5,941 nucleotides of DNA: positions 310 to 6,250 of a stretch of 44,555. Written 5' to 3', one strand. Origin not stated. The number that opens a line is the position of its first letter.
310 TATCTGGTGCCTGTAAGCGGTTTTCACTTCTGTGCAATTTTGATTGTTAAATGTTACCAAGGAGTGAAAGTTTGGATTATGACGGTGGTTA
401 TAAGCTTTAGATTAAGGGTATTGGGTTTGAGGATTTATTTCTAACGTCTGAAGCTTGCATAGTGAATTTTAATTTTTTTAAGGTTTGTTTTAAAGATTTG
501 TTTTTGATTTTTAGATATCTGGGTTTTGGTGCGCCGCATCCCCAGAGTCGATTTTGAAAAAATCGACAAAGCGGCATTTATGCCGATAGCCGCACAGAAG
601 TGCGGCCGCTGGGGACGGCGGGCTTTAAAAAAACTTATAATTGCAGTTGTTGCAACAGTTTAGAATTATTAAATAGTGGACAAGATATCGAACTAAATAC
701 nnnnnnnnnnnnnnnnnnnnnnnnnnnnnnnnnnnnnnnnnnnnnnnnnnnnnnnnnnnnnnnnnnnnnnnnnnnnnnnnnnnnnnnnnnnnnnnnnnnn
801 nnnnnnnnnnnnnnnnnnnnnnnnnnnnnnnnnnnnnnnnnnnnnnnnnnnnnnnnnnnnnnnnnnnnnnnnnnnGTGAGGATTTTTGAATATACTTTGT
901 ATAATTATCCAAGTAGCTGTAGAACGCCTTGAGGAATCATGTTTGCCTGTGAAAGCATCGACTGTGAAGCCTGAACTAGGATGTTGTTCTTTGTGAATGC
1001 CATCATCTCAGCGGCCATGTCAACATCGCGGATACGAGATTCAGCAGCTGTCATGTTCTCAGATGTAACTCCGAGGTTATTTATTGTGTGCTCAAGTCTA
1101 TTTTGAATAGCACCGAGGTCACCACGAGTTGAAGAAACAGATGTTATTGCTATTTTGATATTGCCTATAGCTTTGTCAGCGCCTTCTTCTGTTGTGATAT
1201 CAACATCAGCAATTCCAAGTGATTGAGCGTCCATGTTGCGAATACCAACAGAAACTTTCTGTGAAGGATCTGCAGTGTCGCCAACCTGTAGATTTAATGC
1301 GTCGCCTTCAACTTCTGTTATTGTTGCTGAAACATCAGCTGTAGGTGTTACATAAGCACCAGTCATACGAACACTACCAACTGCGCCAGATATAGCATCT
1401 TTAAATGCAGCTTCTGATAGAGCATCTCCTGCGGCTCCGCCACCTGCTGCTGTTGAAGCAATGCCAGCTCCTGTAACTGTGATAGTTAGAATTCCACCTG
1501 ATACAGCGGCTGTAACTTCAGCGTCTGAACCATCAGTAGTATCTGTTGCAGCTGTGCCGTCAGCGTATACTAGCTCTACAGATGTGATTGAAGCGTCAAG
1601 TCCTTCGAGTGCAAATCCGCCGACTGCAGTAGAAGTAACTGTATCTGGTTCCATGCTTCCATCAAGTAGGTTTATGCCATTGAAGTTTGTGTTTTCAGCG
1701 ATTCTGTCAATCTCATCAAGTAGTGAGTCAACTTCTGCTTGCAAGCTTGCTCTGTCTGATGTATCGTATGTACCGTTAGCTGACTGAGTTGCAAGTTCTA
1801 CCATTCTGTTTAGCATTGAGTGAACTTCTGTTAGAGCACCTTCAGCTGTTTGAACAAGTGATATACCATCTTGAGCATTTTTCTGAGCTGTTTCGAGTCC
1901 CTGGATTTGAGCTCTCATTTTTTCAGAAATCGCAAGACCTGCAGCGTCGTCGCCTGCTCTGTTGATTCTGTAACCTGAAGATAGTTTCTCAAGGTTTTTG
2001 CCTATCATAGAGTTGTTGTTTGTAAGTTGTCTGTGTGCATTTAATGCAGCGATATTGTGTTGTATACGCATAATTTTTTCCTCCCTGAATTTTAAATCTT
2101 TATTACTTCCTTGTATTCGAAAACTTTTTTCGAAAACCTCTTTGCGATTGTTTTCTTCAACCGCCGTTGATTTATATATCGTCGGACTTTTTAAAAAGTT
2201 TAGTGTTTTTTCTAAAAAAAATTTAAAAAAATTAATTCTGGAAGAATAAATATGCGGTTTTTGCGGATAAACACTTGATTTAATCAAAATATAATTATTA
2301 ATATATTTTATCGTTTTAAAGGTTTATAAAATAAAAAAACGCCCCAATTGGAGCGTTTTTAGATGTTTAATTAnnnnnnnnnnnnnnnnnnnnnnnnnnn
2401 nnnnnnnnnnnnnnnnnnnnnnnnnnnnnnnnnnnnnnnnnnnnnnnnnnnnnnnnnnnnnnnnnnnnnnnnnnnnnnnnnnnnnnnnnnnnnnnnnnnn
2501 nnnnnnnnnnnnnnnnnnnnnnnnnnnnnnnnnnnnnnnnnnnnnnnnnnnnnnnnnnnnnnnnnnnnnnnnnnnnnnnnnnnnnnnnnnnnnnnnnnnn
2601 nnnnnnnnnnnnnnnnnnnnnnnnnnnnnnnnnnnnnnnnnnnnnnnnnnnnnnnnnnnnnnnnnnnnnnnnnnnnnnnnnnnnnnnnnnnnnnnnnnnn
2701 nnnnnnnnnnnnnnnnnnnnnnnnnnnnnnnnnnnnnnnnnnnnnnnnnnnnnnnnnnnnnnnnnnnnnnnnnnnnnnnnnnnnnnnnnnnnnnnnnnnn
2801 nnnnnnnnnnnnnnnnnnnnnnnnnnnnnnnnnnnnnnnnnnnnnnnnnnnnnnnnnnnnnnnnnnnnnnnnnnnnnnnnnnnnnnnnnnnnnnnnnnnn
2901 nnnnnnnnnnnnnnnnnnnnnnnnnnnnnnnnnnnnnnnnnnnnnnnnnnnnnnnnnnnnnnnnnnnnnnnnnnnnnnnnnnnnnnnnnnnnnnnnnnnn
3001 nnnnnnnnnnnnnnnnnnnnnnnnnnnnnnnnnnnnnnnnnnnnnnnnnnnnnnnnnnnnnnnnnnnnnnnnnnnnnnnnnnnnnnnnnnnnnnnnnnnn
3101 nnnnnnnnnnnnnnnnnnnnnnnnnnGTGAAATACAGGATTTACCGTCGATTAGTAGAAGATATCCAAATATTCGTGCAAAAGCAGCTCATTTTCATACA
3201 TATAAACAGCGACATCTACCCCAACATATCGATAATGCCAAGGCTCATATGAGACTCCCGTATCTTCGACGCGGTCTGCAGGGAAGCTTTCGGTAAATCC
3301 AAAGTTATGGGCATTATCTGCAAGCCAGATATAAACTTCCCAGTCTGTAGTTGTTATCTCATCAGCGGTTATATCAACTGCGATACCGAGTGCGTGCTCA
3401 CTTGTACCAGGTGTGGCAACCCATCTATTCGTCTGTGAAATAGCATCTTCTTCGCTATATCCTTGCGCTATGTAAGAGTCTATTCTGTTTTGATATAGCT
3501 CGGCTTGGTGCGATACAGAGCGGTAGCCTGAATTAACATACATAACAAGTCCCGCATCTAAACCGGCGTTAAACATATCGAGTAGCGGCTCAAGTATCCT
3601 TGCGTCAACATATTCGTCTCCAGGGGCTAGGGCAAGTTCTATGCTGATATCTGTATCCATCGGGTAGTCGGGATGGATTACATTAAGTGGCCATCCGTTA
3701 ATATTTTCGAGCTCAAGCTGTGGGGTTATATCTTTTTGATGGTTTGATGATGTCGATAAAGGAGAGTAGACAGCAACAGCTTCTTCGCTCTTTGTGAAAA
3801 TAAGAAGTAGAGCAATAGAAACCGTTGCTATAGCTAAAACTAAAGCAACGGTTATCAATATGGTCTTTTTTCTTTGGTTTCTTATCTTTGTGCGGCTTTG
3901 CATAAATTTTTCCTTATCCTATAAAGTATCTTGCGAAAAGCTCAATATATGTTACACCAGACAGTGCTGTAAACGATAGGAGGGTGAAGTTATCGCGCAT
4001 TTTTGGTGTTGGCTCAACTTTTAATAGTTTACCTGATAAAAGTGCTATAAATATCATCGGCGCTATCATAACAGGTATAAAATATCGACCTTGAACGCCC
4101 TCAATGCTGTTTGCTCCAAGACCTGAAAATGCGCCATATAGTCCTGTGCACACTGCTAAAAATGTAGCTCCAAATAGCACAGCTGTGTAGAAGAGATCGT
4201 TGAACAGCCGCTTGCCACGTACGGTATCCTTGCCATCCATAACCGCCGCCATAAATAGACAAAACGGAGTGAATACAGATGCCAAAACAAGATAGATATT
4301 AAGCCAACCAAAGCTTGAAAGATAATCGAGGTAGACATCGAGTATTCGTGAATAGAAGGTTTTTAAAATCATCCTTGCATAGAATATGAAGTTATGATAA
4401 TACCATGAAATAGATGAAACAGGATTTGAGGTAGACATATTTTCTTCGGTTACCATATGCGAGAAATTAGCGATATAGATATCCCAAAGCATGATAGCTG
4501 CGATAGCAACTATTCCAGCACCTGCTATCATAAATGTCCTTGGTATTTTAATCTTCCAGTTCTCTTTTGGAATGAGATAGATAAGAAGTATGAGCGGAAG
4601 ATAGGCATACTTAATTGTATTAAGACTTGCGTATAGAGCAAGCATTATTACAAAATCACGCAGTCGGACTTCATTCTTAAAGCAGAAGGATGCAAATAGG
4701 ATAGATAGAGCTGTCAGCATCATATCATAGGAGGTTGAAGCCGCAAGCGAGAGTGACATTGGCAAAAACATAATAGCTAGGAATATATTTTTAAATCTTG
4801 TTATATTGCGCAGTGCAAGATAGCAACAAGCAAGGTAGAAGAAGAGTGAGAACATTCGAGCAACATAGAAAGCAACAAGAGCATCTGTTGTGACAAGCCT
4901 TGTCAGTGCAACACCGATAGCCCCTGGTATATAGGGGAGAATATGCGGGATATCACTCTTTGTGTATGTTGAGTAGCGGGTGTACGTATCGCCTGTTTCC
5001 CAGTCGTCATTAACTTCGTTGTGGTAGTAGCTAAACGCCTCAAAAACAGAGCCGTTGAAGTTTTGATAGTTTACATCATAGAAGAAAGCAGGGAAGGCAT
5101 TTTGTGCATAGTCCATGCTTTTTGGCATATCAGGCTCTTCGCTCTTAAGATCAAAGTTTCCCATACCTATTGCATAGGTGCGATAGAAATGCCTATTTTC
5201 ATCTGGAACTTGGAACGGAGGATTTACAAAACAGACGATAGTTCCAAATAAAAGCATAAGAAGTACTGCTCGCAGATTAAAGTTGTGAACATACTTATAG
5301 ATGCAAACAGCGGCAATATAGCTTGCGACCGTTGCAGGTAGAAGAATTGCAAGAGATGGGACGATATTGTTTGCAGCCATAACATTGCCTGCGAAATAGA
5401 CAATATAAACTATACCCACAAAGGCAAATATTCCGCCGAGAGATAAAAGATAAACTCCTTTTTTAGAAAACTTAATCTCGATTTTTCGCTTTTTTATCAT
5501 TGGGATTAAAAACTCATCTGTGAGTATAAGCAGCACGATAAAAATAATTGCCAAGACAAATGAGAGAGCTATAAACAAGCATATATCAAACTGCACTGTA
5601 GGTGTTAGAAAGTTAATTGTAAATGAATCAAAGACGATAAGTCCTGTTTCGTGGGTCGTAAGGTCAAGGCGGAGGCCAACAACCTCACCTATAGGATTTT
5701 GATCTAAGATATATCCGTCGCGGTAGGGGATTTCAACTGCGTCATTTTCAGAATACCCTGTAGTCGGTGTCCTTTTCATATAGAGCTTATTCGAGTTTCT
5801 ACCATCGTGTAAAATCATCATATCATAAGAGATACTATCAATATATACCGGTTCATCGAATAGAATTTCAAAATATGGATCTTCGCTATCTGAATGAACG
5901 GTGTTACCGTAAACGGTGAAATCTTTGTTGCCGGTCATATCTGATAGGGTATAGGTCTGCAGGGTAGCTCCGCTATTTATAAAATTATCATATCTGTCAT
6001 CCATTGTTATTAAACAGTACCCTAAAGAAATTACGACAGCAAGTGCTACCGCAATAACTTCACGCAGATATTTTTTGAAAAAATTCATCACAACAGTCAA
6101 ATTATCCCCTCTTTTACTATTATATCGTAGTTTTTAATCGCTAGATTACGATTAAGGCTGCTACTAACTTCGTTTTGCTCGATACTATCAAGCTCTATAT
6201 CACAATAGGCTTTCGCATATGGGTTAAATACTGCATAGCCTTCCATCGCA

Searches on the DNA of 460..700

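Call 83: search_rna_families(source=window, start=460, end=700, threshold=evalue, max_evalue=1)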
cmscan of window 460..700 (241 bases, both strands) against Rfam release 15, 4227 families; matches with E-value up to 1: 2.
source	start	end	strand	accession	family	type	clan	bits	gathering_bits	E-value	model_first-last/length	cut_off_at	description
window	644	679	+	RF01095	PK-CuYV_BPYV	Cis-reg;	-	17.2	60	0.88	1-56/56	no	3'-terminal pseudoknot of CuYV/BPYV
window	543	633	-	RF02994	IMPDH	Gene; sRNA;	-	16.5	95.4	0.46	1-108/108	no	IMPDH RNA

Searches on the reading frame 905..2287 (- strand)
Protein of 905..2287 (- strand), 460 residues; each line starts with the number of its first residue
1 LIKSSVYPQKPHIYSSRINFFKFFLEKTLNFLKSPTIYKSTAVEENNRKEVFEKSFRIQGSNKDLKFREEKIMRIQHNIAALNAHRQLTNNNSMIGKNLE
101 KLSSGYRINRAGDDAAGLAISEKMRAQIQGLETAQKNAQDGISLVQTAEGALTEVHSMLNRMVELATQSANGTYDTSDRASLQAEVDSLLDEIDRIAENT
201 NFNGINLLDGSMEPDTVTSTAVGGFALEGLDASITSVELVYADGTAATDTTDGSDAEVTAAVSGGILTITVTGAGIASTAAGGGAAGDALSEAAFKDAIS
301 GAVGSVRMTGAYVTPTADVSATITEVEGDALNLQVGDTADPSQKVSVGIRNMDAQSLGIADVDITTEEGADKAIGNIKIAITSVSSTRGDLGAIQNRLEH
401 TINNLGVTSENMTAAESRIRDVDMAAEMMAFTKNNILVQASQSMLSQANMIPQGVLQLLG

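Call 13: search_protein_families(library=pfam, proteins=[window:905-2287:-])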
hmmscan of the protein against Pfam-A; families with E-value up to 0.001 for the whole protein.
window:905-2287:- (460 aa): 2 families
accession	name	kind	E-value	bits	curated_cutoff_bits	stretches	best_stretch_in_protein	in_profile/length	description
PF00669.25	Flagellin_N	-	6.4e-48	162.8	26.6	1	75-211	1-137/139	Bacterial flagellin N-terminal helical region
PF00700.27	Flagellin_C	-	2.7e-30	105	23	1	375-459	2-86/86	Bacterial flagellin C-terminal helical region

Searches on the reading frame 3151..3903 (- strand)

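Call 51: search_protein_families(library=pfam, proteins=[window:3151-3903:-])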
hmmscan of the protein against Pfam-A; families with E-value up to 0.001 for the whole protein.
window:3151-3903:- (250 aa): 1 family
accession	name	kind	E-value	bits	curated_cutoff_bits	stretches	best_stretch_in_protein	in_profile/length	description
PF02557.22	VanY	-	1.2e-32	112.9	25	1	97-228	2-131/132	D-alanyl-D-alanine carboxypeptidase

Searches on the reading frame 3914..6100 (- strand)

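Call 51: search_protein_families(library=pfam, proteins=[window:3914-6100:-])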
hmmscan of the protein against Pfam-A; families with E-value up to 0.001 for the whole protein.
window:3914-6100:- (728 aa): 1 family
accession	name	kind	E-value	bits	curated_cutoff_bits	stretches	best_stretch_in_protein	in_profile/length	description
PF09913.15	DUF2142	-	7.5e-41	140.7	30.1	1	283-678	1-392/395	Predicted membrane protein (DUF2142)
